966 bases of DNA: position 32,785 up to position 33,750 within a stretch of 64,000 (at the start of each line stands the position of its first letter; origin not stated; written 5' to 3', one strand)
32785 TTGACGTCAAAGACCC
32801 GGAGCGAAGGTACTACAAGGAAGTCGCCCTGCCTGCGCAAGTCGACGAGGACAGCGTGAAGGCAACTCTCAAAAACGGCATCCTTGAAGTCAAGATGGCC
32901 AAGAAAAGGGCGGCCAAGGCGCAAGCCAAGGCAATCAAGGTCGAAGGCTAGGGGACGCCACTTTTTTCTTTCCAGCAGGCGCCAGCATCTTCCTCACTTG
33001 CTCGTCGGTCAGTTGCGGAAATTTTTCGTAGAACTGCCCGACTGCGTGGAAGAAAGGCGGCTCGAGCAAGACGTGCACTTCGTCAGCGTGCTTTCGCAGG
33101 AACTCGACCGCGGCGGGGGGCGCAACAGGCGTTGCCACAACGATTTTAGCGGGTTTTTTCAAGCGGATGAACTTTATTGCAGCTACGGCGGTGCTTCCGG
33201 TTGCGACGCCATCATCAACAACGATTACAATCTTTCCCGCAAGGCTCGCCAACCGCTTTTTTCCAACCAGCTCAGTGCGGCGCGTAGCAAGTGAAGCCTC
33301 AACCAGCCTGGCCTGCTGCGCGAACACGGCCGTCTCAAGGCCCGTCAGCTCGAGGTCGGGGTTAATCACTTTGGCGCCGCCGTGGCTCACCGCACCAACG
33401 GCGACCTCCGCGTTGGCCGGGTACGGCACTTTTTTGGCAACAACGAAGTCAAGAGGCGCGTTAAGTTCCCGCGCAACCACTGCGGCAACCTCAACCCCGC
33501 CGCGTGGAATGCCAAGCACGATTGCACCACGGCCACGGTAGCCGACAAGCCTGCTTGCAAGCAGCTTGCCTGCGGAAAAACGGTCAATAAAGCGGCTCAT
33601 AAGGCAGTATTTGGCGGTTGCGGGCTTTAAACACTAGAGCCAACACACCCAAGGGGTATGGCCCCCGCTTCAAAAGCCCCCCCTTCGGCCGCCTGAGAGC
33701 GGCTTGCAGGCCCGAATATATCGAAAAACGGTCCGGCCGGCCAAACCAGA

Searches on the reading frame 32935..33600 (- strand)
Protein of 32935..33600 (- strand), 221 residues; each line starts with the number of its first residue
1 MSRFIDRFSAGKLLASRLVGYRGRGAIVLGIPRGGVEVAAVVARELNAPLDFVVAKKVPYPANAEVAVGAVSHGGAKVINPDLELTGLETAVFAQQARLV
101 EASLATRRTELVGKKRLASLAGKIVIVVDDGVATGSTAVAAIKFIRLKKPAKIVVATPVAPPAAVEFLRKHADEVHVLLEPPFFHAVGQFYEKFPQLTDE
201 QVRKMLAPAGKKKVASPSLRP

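Call 9: search_protein_families(library=pfam, proteins=[window:32935-33600:-], max_evalue=0.01)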
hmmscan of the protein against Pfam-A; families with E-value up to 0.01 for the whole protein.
window:32935-33600:- (221 aa): 3 families
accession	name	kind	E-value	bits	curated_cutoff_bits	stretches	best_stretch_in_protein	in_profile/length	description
PF00156.33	Pribosyltran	-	1.6e-18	66.9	26.3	1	18-190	23-153/158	Phosphoribosyl transferase domain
PF14681.12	UPRTase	-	2.5e-05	24.3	27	1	118-178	116-178/206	Uracil phosphoribosyltransferase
PF15609.12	PRTase_2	-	0.0019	18.2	28.8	1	105-155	103-152/188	Phosphoribosyl transferase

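Call 10: find_encoding_contigs(protein=window:32935-33600:-, flank=3000, max_places=6)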
Protein window:32935-33600:- (221 aa): no gene with exactly this product is on record in the collection.

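Call 25: find_homologous_proteins(query=window:32935-33600:-, max_evalue=1e-10)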
Query window:32935-33600:- (221 aa): 6096 proteins with E <= 1e-10 among 8000 candidates; the best 120 are listed.
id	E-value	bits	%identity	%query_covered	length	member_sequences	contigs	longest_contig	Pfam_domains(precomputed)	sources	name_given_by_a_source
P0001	1.7e-132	458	100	100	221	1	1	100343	PF14681.13,PF00156.34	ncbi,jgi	jgi:predicted phosphoribosyltransferase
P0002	4.4e-83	297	70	95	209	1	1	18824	PF00156.34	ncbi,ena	-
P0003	7.0e-50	188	50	92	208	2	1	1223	PF14681.13,PF00156.34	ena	-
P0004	1.0e-48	184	50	92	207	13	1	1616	PF14681.13,PF00156.34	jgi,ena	-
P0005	6.3e-48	182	51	92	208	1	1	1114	PF14681.13,PF00156.34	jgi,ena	-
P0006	4.9e-47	179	49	92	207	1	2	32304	PF14681.13,PF00156.34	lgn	-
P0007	9.4e-47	178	48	95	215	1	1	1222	PF14681.13,PF00156.34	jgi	-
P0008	1.1e-46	178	47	95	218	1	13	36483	PF00156.34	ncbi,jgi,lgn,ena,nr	ncbi:MAG: phosphoribosyltransferase [Armatimonadetes bacterium]|jgi:putative phosphoribosyl transfer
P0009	1.1e-46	178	48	92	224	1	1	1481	PF00156.34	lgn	-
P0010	1.3e-46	177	46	95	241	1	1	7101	PF00156.34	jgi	jgi:putative phosphoribosyl transferase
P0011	1.5e-46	177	48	94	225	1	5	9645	PF00156.34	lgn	-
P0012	2.3e-46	177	48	97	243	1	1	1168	PF14681.13,PF00156.34,PF15609.13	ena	-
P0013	2.3e-46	177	47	92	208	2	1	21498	PF14681.13,PF00156.34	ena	-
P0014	2.8e-46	176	46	97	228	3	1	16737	PF00156.34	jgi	jgi:putative phosphoribosyl transferase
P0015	4.0e-46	176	50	92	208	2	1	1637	PF00156.34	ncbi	-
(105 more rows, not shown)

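Call 26: find_encoding_contigs(protein=P0002, flank=10000, max_places=4)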
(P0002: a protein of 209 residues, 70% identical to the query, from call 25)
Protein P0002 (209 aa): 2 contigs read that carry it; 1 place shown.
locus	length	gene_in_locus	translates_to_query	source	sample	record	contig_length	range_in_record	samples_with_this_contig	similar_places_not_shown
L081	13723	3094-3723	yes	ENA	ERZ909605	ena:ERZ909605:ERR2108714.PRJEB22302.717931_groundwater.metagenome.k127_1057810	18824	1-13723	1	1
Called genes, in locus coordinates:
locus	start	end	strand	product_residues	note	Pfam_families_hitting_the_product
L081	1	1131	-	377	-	?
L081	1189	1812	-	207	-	PF00926:DHBP_synthase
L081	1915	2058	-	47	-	-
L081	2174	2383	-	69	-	-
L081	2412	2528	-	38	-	-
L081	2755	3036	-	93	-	-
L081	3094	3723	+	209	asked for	PF00156:Pribosyltran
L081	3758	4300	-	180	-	PF00011:HSP20, PF04969:CS (faint), PF05455:GvpH (weak), PF17886:ArsA_HSP20 (weak)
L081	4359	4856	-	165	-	-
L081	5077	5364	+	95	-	-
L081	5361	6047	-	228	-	-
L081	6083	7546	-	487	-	PF00587:tRNA-synt_2b, PF03129:HGTP_anticodon, PF09180:ProRS-C_1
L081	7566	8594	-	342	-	-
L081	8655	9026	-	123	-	PF21485:IF5A-like_N, PF01287:eIF-5a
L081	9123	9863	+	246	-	PF01026:TatD_DNase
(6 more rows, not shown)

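Call 27: find_encoding_contigs(protein=P0001, flank=3000, max_places=4)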
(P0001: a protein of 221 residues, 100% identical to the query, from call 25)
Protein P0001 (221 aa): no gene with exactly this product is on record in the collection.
